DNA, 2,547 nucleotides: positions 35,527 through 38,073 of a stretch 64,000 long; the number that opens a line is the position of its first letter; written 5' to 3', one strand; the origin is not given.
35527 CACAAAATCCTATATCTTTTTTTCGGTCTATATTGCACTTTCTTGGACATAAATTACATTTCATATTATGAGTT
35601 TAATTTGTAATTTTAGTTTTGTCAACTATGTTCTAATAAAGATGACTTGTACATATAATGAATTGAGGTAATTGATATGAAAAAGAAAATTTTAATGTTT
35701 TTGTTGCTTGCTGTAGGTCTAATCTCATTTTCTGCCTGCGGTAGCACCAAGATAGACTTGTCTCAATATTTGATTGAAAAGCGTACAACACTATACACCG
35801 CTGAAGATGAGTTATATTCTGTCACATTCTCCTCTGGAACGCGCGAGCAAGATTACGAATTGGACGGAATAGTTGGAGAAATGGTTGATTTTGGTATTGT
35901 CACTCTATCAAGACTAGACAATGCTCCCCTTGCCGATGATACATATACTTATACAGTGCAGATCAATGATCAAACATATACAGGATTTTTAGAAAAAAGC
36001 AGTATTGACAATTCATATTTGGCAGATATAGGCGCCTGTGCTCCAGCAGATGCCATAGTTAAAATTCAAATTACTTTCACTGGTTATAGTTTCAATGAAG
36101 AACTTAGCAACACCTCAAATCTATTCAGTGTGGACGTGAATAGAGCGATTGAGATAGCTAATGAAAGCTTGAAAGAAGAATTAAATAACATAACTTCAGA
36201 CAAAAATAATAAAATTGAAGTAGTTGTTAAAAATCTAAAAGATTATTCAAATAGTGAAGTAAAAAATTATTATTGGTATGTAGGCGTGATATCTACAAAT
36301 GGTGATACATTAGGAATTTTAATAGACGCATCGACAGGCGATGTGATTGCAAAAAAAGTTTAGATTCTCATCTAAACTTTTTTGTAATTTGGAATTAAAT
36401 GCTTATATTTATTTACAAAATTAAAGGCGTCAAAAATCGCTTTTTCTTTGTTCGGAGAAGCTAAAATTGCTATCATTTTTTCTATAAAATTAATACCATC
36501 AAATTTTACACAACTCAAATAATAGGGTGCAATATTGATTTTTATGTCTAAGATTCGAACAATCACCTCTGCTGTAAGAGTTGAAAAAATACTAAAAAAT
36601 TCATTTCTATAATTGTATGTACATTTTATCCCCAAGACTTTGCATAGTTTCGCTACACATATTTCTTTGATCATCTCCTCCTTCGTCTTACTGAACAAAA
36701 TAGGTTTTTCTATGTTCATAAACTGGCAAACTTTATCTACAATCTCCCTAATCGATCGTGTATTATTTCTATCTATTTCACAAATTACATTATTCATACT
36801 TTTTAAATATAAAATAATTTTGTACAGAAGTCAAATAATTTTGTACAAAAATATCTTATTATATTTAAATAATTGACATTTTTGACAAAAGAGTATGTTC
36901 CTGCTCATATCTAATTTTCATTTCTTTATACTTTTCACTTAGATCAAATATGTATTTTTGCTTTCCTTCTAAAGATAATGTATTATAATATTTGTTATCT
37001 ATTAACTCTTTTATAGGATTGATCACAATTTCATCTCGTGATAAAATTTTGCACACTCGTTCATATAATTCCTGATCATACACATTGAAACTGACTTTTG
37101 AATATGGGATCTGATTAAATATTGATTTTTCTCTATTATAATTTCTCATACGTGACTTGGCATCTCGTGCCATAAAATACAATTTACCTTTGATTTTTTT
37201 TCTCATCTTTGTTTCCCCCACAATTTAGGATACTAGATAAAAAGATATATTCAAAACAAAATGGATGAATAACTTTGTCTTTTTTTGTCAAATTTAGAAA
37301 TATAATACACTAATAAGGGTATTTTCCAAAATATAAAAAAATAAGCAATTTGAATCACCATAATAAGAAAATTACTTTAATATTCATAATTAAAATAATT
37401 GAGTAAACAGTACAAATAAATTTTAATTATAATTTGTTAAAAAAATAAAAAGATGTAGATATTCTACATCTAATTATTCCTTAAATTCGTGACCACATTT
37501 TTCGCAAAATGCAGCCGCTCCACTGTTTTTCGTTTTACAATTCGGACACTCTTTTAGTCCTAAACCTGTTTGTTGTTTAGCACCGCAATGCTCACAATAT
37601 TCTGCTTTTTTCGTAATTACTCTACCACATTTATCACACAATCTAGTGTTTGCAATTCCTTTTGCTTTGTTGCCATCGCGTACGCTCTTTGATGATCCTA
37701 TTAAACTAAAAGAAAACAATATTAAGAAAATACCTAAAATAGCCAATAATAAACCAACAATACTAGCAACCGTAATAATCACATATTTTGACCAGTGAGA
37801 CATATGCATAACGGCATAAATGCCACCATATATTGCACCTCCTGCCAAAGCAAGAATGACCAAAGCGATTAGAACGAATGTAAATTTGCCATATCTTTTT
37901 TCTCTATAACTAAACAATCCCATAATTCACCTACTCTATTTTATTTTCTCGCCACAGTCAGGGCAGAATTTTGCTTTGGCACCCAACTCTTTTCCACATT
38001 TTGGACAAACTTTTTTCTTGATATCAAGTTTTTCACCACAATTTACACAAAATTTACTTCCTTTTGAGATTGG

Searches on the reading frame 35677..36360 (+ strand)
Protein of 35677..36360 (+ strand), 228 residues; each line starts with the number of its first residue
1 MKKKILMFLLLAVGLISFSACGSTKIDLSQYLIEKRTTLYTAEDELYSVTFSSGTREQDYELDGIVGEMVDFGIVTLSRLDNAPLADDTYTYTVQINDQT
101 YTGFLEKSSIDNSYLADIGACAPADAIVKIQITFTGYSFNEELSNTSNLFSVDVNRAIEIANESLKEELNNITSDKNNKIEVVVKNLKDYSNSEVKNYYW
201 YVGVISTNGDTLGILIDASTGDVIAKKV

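Call 10: search_protein_families(library=pfam, proteins=[window:35677-36360:+], max_evalue=1)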
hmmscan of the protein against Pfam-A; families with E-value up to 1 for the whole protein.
window:35677-36360:+ (228 aa): 3 families
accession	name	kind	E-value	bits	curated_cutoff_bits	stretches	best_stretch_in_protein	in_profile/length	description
PF21946.1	LppM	-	0.0095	16.6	27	1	50-136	40-121/153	LppM domain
PF03413.25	PepSY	-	0.073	13.8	24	1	156-226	6-59/60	Peptidase propeptide and YPEB domain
PF03032.20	FSAP_sig_propep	-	0.12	12.9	27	1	7-22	7-22/46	Frog skin active peptide family signal and propeptide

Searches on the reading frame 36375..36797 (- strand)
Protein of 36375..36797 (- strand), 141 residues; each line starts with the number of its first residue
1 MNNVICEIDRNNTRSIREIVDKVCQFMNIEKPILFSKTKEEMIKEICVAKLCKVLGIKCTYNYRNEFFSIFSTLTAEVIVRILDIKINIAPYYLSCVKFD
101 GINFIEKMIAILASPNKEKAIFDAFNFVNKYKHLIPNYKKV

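Call 10: search_protein_families(library=pfam, proteins=[window:36375-36797:-], max_evalue=1)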
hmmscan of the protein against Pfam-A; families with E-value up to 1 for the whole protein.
window:36375-36797:- (141 aa): 0 families

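Call 68: list_cluster_members(proteins=[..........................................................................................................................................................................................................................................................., window:36375-36797:-, P0002, P0027, P0033])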
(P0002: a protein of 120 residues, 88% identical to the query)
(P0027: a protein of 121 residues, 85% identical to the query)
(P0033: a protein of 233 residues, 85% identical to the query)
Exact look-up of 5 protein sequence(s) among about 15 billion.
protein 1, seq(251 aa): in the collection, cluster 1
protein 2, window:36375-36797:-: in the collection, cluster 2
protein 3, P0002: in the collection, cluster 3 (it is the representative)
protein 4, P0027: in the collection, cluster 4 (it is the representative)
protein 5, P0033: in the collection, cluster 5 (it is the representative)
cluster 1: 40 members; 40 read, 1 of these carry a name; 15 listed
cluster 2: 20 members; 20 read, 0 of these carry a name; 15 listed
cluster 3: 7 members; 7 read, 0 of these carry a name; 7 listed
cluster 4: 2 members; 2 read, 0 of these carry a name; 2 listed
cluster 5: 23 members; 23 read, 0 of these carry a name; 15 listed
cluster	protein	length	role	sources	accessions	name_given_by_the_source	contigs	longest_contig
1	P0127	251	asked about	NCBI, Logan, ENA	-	-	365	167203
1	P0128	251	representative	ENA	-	-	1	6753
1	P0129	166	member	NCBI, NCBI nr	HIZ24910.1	MAG TPA: response regulator, partial [Candidatus Gallimonas intestinigallinarum] | response regulator [Candidatus Gallimonas intestinigallinarum]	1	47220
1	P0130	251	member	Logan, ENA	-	-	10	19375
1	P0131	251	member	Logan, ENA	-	-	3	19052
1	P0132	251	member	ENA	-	-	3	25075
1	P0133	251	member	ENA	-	-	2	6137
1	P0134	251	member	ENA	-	-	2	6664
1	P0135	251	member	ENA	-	-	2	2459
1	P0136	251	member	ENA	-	-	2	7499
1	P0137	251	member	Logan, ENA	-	-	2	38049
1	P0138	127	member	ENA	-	-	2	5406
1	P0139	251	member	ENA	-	-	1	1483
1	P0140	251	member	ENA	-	-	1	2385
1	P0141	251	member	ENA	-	-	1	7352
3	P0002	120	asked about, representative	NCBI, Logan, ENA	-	-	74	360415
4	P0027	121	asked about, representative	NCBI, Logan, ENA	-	-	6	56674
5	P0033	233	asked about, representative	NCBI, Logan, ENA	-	-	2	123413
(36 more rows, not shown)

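Call 75: search_protein_representatives(protein=window:36375-36797:-)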
Query: 141 residues. Proteins with E-value up to 0.001 (for the whole library): 44; up to 1e-10: 33; up to 1e-30: 1. The best 44 are listed.
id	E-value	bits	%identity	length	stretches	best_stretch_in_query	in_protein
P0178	2.9e-74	263.9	87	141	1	1-140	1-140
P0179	7.0e-23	97.6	38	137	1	15-135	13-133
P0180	2.0e-22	96.1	41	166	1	17-136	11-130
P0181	2.1e-22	96.1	42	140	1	18-140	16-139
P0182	3.6e-22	95.3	37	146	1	18-135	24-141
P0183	5.8e-22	94.6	39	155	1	14-137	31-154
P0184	7.2e-22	94.3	37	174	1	16-139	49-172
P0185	7.1e-21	91.1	32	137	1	15-140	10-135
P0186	8.3e-21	90.9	35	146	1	10-135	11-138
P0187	1.0e-20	90.6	33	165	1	17-129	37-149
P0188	1.7e-20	89.9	37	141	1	10-135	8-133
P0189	9.2e-20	87.5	35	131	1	17-134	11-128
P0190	9.8e-20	87.4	35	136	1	18-137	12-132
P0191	1.2e-19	87.2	34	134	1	13-138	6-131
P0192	6.8e-18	81.4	37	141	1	20-135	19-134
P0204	5.5e-13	65.6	27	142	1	9-132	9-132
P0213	2.4e-10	57.0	25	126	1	19-136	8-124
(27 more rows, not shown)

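Call 78: search_solved_structures(query=A6, max_evalue=10)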
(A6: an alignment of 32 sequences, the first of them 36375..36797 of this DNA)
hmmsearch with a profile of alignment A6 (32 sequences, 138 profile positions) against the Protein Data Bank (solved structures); distinct sequences matched with E-value up to 10: 0.

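Call 79: search_protein_families(library=pfam, alignment_id=A6, max_evalue=0.1)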
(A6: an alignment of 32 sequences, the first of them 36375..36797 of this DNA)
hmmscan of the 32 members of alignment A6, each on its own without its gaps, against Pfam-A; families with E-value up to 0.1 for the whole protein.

A. member 1, window:36375-36797:- (141 aa): 0 families

B. families by the number of members that match (of 32 scanned): 13 families
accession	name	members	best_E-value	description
PF16853.11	CDC13_N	1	0.0051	Cell division control protein 13 N-terminus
PF18949.5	DUF5693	1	0.0062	Family of unknown function (DUF5693)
PF14056.11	DUF4250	1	0.0089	Domain of unknown function (DUF4250)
PF16221.11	HTH_47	1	0.0097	winged helix-turn-helix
PF18237.6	Tk-SP_N-pro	1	0.012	Tk-SP N-propeptide domain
PF13102.12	Phage_int_SAM_5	1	0.043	Phage integrase SAM-like domain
PF20892.2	SidC_lipid-bd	1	0.043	SidC, lipid-binding domain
PF00632.30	HECT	1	0.043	HECT-domain (ubiquitin-transferase)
PF25375.1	Lin-15B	1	0.056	Lin-15B-like domain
PF16677.11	GP3_package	1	0.057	DNA-packaging protein gp3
PF25791.1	BREX_BrxC_wHTH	1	0.059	BREX ATP-binding protein BrxC winged helix-turn-helix domain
PF17027.11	Bromo_TP_like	1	0.088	Histone-fold protein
PF17150.9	CHASE6_C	1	0.093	C-terminal domain of two-partite extracellular sensor domain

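Call 93: find_encoding_contigs(protein=P0181, flank=1500, max_places=2)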
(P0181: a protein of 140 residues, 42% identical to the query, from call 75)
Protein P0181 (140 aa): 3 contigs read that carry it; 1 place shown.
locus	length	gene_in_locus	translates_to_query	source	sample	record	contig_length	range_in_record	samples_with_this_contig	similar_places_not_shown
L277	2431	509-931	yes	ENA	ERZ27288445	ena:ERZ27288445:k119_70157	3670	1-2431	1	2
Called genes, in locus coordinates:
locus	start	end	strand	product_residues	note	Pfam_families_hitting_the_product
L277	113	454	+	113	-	-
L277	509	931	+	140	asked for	-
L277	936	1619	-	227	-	-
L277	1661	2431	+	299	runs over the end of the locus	PF04055:Radical_SAM, PF13353:Fer4_12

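Call 94: find_encoding_contigs(protein=P0185, flank=1500, max_places=2)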
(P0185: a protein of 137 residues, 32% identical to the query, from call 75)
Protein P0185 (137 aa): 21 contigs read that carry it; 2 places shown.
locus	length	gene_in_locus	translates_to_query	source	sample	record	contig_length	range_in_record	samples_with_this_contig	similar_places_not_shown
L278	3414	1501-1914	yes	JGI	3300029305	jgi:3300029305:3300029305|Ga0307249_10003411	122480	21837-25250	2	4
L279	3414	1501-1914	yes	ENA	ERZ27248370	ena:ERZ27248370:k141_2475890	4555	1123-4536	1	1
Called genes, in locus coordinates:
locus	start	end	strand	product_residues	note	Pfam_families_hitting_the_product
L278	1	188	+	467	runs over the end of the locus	PF00224:PK, PF03328:HpcH_HpaI (weak), PF02887:PK_C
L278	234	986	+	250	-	PF09335:VTT_dom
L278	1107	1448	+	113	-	-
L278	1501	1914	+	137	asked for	-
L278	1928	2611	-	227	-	-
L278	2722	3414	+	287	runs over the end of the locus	PF04055:Radical_SAM, PF13353:Fer4_12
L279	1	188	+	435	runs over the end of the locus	?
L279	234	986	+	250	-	PF09335:VTT_dom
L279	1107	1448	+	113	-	-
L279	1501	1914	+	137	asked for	-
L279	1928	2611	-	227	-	-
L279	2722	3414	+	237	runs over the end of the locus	?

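Call 96: find_encoding_contigs(protein=P0204, flank=1500, max_places=2)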
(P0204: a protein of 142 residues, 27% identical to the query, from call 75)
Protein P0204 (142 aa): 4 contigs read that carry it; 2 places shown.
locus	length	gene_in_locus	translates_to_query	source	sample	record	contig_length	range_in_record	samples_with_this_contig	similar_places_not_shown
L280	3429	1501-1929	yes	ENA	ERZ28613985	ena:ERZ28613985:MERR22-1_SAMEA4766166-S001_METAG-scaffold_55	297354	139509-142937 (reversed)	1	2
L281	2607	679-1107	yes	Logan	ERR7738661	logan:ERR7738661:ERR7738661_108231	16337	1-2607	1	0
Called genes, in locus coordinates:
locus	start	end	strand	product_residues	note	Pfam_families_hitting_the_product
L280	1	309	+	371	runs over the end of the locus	PF13421:Band_7_1, PF01145:Band_7, PF17032:Zn_ribbon_15 (faint), PF13240:Zn_Ribbon_1 (weak), PF12773:DZR, PF13240:Zn_Ribbon_1 (weak), PF13248:Zn_ribbon_3 (weak), PF13240:Zn_Ribbon_1 (weak), +2 more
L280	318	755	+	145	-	PF17032:Zn_ribbon_15 (faint), PF24460:DUF7575 (faint), PF12773:DZR, PF13240:Zn_Ribbon_1 (weak), PF13248:Zn_ribbon_3 (weak)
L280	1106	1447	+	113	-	-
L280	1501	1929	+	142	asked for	-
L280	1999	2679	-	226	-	-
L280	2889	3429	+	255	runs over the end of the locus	PF04055:Radical_SAM, PF13353:Fer4_12 (weak)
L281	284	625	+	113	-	-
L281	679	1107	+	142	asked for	-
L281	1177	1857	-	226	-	-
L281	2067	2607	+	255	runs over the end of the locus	PF04055:Radical_SAM, PF13353:Fer4_12 (weak)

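Call 97: find_encoding_contigs(protein=P0213, flank=1500, max_places=2)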
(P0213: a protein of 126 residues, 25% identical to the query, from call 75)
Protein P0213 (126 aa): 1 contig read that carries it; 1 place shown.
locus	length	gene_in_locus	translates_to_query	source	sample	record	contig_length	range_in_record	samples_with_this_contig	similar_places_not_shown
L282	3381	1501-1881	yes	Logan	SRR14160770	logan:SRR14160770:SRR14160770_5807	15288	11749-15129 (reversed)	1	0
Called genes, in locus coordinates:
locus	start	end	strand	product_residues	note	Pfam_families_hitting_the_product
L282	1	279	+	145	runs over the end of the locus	?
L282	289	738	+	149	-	PF17032:Zn_ribbon_15 (faint), PF10571:UPF0547 (faint), PF13248:Zn_ribbon_3 (faint), PF12773:DZR, PF13240:Zn_Ribbon_1 (faint)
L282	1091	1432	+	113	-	-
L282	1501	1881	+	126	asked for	-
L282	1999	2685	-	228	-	-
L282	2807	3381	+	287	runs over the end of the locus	PF04055:Radical_SAM, PF13353:Fer4_12 (weak)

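Call 99: find_encoding_contigs(protein=P0127, flank=6000, max_places=3)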
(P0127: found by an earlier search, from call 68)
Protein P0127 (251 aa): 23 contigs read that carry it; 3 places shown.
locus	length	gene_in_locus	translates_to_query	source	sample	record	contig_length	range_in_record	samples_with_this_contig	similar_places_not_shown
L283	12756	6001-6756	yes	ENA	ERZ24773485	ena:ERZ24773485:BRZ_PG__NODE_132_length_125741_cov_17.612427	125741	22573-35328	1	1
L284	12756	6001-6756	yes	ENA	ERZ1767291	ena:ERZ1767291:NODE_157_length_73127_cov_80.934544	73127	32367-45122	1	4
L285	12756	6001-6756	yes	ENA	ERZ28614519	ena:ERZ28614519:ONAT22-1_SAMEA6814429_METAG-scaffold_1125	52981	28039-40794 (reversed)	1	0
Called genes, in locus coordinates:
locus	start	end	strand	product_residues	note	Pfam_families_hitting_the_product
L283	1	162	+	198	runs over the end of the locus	-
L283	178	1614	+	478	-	PF01145:Band_7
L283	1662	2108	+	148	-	PF00583:Acetyltransf_1, PF13673:Acetyltransf_10, PF13508:Acetyltransf_7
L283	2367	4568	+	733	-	-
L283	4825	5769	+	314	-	PF00291:PALP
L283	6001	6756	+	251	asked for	PF00072:Response_reg, PF08769:Spo0A_C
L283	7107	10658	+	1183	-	PF17854:FtsK_alpha, PF01580:FtsK_SpoIIIE, PF09397:FtsK_gamma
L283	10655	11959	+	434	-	PF00919:UPF0004, PF04055:Radical_SAM, PF18693:TRAM_2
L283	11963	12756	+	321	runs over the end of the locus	PF01066:CDP-OH_P_transf, PF09397:FtsK_gamma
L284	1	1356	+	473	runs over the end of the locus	PF01145:Band_7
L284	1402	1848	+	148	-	PF00583:Acetyltransf_1, PF13673:Acetyltransf_10, PF13508:Acetyltransf_7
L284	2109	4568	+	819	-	-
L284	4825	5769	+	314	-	PF00291:PALP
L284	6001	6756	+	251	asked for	PF00072:Response_reg, PF08769:Spo0A_C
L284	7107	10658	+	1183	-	PF17854:FtsK_alpha, PF01580:FtsK_SpoIIIE, PF09397:FtsK_gamma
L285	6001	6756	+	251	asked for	PF00072:Response_reg, PF08769:Spo0A_C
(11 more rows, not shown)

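Call 105: search_solved_structures(query=P0127, max_evalue=0.00001, show_alignments=3)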
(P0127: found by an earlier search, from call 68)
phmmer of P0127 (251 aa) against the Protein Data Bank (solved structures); distinct sequences matched with E-value up to 0.00001: 39.
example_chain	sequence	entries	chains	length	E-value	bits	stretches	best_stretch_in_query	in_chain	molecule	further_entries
1fc3_A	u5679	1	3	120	2.6e-36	128.5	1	136-249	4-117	SPO0A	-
1lq1_A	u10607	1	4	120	3.6e-36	128.1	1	137-249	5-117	Stage 0 sporulation protein A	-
9phz_E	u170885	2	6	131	8.8e-13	51.6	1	3-115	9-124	Stage 0 sporulation protein A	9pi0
9xzo_A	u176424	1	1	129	6e-11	45.5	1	1-116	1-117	De novo protein M1X0B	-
1s8n_A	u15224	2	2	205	6.8e-10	42.1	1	2-108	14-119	putative antiterminator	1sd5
1dz3_A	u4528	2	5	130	7.1e-10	42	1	3-117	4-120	Stage 0 sporulation protein A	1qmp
3hdg_A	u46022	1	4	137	2.4e-09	40.3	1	3-108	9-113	uncharacterized protein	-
5wq0_D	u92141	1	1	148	2.6e-09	40.2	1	3-120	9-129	Stage 0 sporulation protein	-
5wq0_B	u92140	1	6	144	6e-09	39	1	3-118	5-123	Stage 0 sporulation protein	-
6ifh_A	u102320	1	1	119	1.3e-08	37.9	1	1-116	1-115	Sporulation initiation phosphotransferase F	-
3cnb_A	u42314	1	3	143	2.1e-08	37.2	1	4-121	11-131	DNA-binding response regulator, merR family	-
1p6q_A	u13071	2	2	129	2.8e-08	36.8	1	3-111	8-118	CheY2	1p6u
1mvo_A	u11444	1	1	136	2.9e-08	36.8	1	2-127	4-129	PhoP response regulator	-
5e3j_A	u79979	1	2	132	7.8e-08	35.4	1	2-117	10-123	Response regulator RstA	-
5hm6_A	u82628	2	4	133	8.1e-08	35.3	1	2-117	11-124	BfmR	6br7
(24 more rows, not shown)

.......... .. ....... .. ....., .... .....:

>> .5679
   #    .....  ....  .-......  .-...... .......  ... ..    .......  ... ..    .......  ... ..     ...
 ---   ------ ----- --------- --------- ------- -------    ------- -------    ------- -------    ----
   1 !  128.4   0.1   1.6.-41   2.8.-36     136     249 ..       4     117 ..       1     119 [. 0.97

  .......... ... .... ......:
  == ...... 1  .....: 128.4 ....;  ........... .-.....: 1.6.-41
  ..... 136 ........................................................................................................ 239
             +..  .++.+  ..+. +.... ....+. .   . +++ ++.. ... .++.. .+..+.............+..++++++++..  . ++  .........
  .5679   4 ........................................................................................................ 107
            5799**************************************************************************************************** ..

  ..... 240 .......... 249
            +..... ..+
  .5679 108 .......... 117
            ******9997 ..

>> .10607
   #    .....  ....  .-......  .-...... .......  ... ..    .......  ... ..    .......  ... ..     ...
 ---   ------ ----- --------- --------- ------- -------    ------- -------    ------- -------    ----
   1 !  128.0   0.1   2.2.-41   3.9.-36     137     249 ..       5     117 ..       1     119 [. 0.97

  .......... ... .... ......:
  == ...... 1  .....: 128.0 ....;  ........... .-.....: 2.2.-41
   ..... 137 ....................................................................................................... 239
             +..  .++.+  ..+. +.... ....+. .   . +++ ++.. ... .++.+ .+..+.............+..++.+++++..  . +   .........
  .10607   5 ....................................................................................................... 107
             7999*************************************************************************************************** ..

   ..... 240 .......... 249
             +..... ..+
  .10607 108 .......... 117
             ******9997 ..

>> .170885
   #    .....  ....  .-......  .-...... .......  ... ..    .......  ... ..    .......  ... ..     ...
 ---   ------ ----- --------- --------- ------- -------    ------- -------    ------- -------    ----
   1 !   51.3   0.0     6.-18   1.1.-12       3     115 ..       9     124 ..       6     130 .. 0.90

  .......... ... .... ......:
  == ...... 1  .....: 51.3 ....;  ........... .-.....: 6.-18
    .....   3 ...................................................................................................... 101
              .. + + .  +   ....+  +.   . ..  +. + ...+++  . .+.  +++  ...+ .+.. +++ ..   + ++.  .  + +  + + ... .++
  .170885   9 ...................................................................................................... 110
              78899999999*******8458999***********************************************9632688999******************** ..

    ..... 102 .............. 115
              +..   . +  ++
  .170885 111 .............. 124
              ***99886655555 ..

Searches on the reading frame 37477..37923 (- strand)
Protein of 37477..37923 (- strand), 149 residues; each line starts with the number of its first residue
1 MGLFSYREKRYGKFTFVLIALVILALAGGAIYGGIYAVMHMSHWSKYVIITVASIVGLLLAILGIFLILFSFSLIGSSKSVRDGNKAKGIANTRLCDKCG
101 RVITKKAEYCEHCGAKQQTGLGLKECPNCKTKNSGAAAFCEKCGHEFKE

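Call 10: search_protein_families(library=pfam, proteins=[window:37477-37923:-], max_evalue=1)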
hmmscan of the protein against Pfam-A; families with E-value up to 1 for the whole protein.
window:37477-37923:- (149 aa): 18 families
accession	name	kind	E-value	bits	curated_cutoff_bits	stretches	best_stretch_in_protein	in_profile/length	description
PF12773.13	DZR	-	2.9e-09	37.4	27.3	1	96-144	1-45/45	Double zinc ribbon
PF13240.11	Zn_Ribbon_1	-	3e-08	33.6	25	2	96-116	2-22/23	zinc-ribbon domain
PF17032.10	Zn_ribbon_15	-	4.4e-08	34.3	28.9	2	90-114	49-73/73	zinc-ribbon family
PF13248.11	Zn_ribbon_3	-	7.7e-08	32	27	2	124-146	3-25/26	zinc-ribbon domain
PF18912.6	DZR_2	-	0.00094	19.4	27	2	92-115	20-44/56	Double zinc ribbon domain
PF10571.15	UPF0547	-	0.0011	19.5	29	1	124-149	1-26/26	Uncharacterised protein family UPF0547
PF14952.11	zf-tcix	-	0.0014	18.6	31.2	1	116-148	3-37/42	Putative treble-clef, zinc-finger, Zn-binding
PF11309.13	DUF3112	-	0.04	13.8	23.3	1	17-79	19-80/217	Protein of unknown function (DUF3112)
PF20535.3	DUF6750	-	0.041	14.2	27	1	16-69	28-83/128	Family of unknown function (DUF6750)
PF12172.15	zf-ChsH2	-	0.044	14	23.2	1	96-116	14-34/37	ChsH2, rubredoxin-like zinc ribbon domain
PF02990.21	EMP70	-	0.055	12.6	27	1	6-69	289-352/517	Endomembrane protein 70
PF17120.11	zf-RING_16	-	0.062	13.4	27.4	1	123-145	4-26/57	RING/Ubox like zinc-binding domain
PF08271.17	Zn_Ribbon_TF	-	0.11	12.5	29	0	126-145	3-27/43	TFIIB zinc-binding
PF12725.13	DUF3810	-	0.22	11.3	28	1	12-112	18-121/311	Protein of unknown function (DUF3810)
PF07264.17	EI24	-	0.33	11.5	32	1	10-76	13-79/199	Sulfate transporter CysZ/Etoposide-induced protein 2.4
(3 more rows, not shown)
